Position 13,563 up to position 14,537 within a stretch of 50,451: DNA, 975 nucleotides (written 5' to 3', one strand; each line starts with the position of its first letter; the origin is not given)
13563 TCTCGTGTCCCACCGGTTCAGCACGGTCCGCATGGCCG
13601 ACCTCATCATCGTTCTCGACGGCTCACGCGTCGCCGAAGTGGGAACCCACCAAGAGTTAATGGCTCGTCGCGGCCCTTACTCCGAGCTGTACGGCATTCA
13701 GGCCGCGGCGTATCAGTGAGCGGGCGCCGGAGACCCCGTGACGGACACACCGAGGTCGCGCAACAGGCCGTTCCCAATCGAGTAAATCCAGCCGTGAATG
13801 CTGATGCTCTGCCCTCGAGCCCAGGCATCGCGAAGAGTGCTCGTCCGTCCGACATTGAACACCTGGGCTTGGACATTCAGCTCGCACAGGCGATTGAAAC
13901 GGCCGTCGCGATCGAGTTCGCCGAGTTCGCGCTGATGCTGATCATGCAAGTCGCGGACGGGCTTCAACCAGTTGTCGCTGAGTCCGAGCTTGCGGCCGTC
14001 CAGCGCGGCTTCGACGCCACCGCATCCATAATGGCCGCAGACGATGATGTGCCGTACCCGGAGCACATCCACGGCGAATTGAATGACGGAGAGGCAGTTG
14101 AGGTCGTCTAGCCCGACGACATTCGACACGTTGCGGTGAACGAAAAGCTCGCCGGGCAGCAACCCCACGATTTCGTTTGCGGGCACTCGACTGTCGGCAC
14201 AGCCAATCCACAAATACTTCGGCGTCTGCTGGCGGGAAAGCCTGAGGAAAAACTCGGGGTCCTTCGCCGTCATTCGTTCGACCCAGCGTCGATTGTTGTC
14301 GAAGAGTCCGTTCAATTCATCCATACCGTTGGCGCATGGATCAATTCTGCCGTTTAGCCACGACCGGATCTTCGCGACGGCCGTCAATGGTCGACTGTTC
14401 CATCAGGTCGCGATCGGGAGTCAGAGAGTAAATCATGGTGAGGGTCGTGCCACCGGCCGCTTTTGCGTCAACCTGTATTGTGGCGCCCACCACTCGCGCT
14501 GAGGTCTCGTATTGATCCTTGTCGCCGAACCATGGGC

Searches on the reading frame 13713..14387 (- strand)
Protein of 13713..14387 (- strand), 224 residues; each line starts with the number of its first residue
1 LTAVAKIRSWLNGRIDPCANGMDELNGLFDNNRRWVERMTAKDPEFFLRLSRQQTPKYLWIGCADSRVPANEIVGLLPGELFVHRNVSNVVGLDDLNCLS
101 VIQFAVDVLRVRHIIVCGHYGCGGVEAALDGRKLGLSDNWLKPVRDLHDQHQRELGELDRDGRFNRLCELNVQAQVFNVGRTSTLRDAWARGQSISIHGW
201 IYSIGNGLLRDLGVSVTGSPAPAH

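Call 58: search_protein_families(library=pfam, proteins=[window:13713-14387:-], max_evalue=0.001)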
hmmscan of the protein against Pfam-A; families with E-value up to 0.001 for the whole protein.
window:13713-14387:- (224 aa): 1 family
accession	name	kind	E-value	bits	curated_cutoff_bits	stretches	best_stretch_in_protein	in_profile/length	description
PF00484.24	Pro_CA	-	1.2e-48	165.7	25.7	1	58-208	1-155/156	Carbonic anhydrase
